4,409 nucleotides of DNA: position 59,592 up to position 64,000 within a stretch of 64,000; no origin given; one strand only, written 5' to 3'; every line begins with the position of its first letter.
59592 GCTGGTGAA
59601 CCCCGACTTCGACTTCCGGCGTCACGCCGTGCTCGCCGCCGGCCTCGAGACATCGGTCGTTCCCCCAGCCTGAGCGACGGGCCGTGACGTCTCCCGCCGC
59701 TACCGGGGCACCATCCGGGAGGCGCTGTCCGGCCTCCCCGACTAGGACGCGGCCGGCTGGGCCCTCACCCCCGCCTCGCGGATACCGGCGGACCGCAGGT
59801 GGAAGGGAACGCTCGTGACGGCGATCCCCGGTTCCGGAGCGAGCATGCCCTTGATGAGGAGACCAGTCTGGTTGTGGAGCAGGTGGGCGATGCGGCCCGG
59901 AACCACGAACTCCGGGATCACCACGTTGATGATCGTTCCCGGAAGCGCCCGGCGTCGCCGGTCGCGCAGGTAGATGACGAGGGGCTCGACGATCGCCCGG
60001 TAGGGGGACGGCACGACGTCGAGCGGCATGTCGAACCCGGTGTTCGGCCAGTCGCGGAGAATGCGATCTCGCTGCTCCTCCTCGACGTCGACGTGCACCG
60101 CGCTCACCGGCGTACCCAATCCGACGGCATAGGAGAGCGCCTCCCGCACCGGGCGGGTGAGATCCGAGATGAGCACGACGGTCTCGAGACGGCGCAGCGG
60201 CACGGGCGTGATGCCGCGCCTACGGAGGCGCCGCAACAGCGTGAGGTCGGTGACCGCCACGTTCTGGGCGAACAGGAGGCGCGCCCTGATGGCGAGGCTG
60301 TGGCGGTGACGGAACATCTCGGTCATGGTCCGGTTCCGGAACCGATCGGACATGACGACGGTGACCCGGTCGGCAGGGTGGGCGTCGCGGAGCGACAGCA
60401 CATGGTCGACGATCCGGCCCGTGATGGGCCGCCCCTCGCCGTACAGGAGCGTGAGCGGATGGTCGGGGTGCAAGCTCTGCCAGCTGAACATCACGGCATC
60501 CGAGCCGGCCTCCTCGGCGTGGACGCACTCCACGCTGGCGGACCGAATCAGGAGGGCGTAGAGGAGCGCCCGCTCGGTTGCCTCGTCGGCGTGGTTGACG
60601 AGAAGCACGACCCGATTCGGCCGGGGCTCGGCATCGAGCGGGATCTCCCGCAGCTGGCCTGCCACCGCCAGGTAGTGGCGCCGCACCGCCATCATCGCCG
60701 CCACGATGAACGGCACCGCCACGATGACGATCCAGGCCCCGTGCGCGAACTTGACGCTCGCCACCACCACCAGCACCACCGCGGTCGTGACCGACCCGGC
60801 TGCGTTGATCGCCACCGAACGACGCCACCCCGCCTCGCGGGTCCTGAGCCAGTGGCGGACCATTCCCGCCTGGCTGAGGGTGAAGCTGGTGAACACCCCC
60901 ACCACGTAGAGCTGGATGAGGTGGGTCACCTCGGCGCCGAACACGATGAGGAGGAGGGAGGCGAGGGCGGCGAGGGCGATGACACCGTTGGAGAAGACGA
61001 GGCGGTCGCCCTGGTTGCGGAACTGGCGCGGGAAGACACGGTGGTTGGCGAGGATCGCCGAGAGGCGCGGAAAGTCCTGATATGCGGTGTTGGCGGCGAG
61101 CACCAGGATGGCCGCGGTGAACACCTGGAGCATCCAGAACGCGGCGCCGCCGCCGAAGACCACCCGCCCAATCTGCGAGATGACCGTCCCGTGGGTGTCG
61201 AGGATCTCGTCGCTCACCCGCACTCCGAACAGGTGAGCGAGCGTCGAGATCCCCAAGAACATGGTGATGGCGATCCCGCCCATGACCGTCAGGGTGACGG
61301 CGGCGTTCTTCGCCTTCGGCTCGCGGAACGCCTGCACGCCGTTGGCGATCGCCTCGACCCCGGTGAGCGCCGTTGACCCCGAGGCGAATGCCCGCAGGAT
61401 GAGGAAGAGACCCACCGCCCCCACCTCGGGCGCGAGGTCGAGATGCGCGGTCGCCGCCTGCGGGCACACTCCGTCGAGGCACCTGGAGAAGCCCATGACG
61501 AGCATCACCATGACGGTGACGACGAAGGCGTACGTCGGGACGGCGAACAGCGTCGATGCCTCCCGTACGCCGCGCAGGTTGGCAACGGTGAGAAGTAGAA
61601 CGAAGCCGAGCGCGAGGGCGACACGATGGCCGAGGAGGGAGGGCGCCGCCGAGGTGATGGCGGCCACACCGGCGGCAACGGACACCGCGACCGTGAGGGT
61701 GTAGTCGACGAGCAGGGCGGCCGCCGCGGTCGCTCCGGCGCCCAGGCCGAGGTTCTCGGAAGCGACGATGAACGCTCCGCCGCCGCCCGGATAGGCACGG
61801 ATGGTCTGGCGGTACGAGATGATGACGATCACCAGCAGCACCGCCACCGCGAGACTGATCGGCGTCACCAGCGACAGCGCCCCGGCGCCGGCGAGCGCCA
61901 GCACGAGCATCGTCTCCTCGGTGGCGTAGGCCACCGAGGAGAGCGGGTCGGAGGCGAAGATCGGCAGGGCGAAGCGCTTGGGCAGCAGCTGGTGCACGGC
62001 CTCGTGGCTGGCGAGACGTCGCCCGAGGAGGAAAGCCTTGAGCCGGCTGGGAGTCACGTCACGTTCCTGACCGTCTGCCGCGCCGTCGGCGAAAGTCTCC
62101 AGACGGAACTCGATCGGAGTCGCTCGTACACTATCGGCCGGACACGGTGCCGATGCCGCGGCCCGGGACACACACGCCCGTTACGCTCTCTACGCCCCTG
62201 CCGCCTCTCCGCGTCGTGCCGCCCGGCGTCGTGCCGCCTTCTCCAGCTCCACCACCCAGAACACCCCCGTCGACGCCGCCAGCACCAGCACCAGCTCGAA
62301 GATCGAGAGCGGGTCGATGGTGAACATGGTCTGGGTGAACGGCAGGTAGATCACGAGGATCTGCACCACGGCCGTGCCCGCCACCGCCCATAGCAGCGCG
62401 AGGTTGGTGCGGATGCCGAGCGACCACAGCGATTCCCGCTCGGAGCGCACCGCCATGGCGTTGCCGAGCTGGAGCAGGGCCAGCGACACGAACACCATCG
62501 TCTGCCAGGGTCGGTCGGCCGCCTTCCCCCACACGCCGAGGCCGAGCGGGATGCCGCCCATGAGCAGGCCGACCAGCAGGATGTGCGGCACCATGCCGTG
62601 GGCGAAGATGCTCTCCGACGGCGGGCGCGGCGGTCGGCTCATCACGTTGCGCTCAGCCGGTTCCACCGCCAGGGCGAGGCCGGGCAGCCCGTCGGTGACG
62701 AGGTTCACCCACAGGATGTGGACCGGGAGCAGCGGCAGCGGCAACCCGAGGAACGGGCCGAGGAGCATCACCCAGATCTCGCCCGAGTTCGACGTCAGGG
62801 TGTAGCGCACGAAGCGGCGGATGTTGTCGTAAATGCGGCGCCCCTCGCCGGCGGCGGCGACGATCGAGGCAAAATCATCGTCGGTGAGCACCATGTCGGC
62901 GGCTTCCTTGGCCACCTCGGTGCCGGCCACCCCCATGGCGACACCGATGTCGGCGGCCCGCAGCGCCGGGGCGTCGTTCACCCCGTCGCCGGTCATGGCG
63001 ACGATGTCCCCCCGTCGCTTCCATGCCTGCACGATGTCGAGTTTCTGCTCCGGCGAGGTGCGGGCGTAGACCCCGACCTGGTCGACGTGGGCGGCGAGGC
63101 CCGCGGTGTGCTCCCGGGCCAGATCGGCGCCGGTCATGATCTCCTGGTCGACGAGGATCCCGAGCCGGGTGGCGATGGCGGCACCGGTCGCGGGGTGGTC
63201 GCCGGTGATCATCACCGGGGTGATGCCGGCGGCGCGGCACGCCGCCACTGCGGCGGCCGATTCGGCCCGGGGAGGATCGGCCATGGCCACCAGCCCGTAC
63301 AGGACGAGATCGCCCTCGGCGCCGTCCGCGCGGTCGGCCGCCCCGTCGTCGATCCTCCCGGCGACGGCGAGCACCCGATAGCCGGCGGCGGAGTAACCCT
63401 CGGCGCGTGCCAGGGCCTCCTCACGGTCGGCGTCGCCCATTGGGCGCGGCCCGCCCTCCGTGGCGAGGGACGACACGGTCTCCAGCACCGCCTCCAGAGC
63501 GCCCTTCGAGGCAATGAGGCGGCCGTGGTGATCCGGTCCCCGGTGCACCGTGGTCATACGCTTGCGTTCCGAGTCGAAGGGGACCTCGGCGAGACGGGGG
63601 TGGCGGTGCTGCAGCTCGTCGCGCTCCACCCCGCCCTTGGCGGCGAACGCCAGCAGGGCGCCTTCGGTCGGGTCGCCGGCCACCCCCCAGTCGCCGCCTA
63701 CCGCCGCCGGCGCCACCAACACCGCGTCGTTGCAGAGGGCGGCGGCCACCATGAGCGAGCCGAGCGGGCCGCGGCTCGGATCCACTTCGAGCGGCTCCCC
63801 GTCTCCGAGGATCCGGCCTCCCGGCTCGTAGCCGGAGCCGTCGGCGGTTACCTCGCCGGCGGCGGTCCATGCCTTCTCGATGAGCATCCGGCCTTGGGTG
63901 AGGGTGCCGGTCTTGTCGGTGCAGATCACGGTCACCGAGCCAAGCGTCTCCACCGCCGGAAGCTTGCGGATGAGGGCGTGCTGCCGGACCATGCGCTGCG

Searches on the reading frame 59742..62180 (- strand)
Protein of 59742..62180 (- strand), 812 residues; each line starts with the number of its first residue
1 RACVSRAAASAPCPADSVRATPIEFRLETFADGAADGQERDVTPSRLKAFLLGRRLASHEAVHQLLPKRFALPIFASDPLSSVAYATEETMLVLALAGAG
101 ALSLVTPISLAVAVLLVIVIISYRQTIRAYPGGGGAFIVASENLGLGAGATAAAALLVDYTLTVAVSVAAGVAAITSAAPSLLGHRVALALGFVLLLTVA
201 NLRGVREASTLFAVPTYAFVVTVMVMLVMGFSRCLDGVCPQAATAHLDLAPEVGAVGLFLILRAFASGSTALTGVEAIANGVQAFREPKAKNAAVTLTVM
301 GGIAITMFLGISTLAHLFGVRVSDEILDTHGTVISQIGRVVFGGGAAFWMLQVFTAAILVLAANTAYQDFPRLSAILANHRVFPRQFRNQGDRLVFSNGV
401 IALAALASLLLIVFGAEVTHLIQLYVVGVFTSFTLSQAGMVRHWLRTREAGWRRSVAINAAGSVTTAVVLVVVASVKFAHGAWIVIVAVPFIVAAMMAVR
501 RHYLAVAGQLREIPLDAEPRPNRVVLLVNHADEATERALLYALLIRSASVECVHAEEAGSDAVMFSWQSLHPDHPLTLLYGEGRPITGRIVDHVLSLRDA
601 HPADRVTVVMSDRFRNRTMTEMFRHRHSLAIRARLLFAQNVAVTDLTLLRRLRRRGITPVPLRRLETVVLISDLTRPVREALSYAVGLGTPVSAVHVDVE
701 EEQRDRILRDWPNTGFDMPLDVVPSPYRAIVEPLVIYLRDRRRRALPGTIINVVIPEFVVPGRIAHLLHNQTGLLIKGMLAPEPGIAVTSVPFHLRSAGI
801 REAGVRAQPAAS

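Call 41: search_protein_families(library=pfam, proteins=[window:59742-62180:-], max_evalue=0.0001)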
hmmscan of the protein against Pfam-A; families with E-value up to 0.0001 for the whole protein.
window:59742-62180:- (812 aa): 1 family
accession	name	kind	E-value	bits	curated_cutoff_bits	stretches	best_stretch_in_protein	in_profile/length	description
PF13520.12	AA_permease_2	-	3.8e-26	92.4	27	1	79-473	14-404/427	Amino acid permease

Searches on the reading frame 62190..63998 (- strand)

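Call 41: search_protein_families(library=pfam, proteins=[window:62190-63998:-], max_evalue=0.0001)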
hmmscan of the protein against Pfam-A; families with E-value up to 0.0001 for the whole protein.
window:62190-63998:- (602 aa): 4 families
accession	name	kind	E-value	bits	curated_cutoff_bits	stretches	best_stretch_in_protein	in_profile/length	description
PF00689.26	Cation_ATPase_C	-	7.3e-51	172.9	27.3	1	420-588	1-174/175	Cation transporting ATPase, C-terminus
PF13246.12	Cation_ATPase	-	2e-21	76.3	21.7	1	87-176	1-89/91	Cation transport ATPase (P-type)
PF00702.32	Hydrolase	-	1.8e-17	64.8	26.4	1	23-350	2-191/191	haloacid dehalogenase-like hydrolase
PF08282.18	Hydrolase_3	-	4.9e-05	23.6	20.9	1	324-379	197-251/255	haloacid dehalogenase-like hydrolase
